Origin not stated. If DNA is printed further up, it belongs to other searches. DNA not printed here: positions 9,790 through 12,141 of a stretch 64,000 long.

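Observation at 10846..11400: Complete vWA domain inserted into a FlgK hook-filament junction protein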

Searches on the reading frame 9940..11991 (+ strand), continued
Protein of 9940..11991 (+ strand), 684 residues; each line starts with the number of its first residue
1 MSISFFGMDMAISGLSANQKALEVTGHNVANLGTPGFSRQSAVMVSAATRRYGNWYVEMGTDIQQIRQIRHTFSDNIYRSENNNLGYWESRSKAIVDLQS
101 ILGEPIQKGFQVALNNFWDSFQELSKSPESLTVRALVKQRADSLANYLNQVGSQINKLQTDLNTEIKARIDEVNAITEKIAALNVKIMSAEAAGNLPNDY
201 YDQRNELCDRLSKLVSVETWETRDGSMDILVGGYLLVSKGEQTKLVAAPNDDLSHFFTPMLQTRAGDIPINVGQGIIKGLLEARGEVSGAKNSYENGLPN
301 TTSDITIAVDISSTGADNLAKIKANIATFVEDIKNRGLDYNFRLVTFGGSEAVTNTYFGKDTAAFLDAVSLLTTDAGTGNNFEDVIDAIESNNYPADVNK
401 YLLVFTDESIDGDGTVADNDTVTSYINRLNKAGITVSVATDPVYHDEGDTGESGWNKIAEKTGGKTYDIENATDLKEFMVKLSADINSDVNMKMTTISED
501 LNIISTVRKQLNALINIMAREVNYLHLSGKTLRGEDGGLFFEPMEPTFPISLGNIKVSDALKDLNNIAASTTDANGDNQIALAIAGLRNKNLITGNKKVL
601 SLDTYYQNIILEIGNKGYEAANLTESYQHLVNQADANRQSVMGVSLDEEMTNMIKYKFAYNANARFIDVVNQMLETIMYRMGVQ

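Call 41: find_encoding_contigs(protein=P0001, flank=3000, max_places=4)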
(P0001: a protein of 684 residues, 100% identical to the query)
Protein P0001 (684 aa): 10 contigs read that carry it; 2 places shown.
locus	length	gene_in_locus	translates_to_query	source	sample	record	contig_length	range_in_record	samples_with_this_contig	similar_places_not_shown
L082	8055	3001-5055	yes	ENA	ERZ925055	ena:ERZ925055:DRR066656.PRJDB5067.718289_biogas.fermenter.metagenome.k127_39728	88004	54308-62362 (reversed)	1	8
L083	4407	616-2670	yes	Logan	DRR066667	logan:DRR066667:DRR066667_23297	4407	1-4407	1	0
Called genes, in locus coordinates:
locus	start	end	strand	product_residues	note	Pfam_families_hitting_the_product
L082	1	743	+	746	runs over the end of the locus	PF23139:OB_YrrC, PF14490:HHH_RecD2, PF05970:PIF1 (weak), PF13245:AAA_19, PF13604:AAA_30, PF05127:NAT10_TcmA_helicase, PF18335:SH3_13, PF13538:UvrD_C_2, +4 more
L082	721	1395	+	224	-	PF18912:DZR_2 (weak), PF00156:Pribosyltran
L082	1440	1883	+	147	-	-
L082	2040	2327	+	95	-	PF04316:FlgM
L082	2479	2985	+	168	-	PF05130:FlgN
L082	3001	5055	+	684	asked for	PF00460:Flg_bb_rod (weak), PF22638:FlgK_D1, PF00092:VWA, PF06429:Flg_bbr_C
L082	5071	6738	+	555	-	PF22638:FlgK_D1, PF06429:Flg_bbr_C (weak)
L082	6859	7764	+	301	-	PF00669:Flagellin_N, PF00700:Flagellin_C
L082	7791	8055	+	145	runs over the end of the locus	PF02623:FliW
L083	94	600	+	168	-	PF05130:FlgN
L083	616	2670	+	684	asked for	PF00460:Flg_bb_rod (weak), PF22638:FlgK_D1, PF00092:VWA, PF06429:Flg_bbr_C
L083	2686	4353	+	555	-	PF22638:FlgK_D1, PF06429:Flg_bbr_C (weak)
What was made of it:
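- The identical protein occurs on 10 independent contigs (call 41).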

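Call 48: search_protein_families(library=pfam, proteins=[L019:6001-8151:+, L018:4409-6451:+, L004:377-2350:+, L010:6001-8031:+, L047:6001-8235:+, L015:6001-7803:+, L035:6001-8019:+], max_evalue=0.01)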
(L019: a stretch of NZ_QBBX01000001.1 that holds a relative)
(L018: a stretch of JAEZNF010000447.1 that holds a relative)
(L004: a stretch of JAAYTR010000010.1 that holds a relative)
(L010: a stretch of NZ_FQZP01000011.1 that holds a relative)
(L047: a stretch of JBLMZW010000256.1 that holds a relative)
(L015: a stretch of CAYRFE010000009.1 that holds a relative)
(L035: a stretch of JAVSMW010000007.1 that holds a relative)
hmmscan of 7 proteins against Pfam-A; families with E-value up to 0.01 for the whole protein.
L019:6001-8151:+ (717 aa): 6 families
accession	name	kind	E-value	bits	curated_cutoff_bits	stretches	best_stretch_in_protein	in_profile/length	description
PF22638.1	FlgK_D1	-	9.5e-56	189.4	28.6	1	103-355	2-228/233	Flagellar hook-associated protein FlgK helical domain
PF00092.34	VWA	-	5.1e-13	50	23.8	1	380-554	1-170/174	von Willebrand factor type A domain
PF06429.18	Flg_bbr_C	-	6.1e-13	48.5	23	1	674-714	5-45/46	Flagellar basal body rod FlgEFG protein C-terminal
PF00460.25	Flg_bb_rod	-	3e-07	30.7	20.7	1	8-38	1-31/31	Flagella basal body rod protein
PF13519.12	VWA_2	-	6.2e-07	30.5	27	1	381-467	1-83/107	von Willebrand factor type A domain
PF25106.1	VWA_4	-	0.0055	16.7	27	0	381-460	2-76/169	von Willebrand factor A domain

L018:4409-6451:+ (681 aa): 2 families
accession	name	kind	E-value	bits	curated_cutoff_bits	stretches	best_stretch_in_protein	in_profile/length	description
PF22638.1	FlgK_D1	-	1.7e-54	185.3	28.6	2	97-286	3-196/233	Flagellar hook-associated protein FlgK helical domain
PF06429.18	Flg_bbr_C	-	1e-09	38.2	23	1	637-677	5-45/46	Flagellar basal body rod FlgEFG protein C-terminal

L004:377-2350:+ (658 aa): 5 families
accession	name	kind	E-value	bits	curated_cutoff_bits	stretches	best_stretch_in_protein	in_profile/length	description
PF22638.1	FlgK_D1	-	4.6e-49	167.5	28.6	1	96-287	2-195/233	Flagellar hook-associated protein FlgK helical domain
PF06429.18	Flg_bbr_C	-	1.7e-10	40.7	23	1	616-651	8-43/46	Flagellar basal body rod FlgEFG protein C-terminal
PF00460.25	Flg_bb_rod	-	4.1e-08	33.5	20.7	1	9-37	2-30/31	Flagella basal body rod protein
PF07445.17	PriC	-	0.0031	17.8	23.3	0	135-223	32-121/174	Primosomal replication protein priC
PF24611.2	Spectrin_Anc-1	-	0.0033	18.1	33.2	0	438-494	12-71/115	Nuclear anchorage protein 1, spectrin-like repeat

L010:6001-8031:+ (677 aa): 4 families
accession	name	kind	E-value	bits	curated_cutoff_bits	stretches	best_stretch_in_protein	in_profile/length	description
PF22638.1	FlgK_D1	-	2.4e-47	161.9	28.6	2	89-279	1-195/233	Flagellar hook-associated protein FlgK helical domain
PF06429.18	Flg_bbr_C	-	9.7e-11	41.5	23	1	637-672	9-44/46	Flagellar basal body rod FlgEFG protein C-terminal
PF00460.25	Flg_bb_rod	-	4.2e-06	27.1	20.7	1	2-31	1-30/31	Flagella basal body rod protein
PF08581.15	Tup_N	-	0.007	17.1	28.7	0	147-179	21-53/77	Tup N-terminal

L047:6001-8235:+ (745 aa): 3 families
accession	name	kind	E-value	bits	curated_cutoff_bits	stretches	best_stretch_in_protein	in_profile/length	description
PF22638.1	FlgK_D1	-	3.9e-54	184.1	28.6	2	101-304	1-206/233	Flagellar hook-associated protein FlgK helical domain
PF06429.18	Flg_bbr_C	-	4.3e-11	42.6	23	1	703-742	6-45/46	Flagellar basal body rod FlgEFG protein C-terminal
PF00460.25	Flg_bb_rod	-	1.9e-05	25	20.7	1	13-38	6-31/31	Flagella basal body rod protein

L015:6001-7803:+ (601 aa): 4 families
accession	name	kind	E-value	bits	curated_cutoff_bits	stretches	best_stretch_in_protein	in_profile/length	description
PF22638.1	FlgK_D1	-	1e-63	215.5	28.6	1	92-324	1-233/233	Flagellar hook-associated protein FlgK helical domain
PF06429.18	Flg_bbr_C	-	1.1e-11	44.5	23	1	563-599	6-42/46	Flagellar basal body rod FlgEFG protein C-terminal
PF00460.25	Flg_bb_rod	-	1.5e-05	25.3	20.7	1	6-33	3-30/31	Flagella basal body rod protein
PF07196.18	Flagellin_IN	-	2.8e-05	24.7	22.7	1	371-414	4-54/55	Flagellin hook IN motif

L035:6001-8019:+ (673 aa): 3 families
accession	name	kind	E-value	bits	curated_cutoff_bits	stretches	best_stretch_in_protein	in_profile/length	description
PF22638.1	FlgK_D1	-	2.8e-59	201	28.6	1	99-320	1-226/233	Flagellar hook-associated protein FlgK helical domain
PF06429.18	Flg_bbr_C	-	1.2e-13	50.7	23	1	631-668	7-44/46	Flagellar basal body rod FlgEFG protein C-terminal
PF00460.25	Flg_bb_rod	-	3.1e-08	33.8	20.7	1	5-35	1-31/31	Flagella basal body rod protein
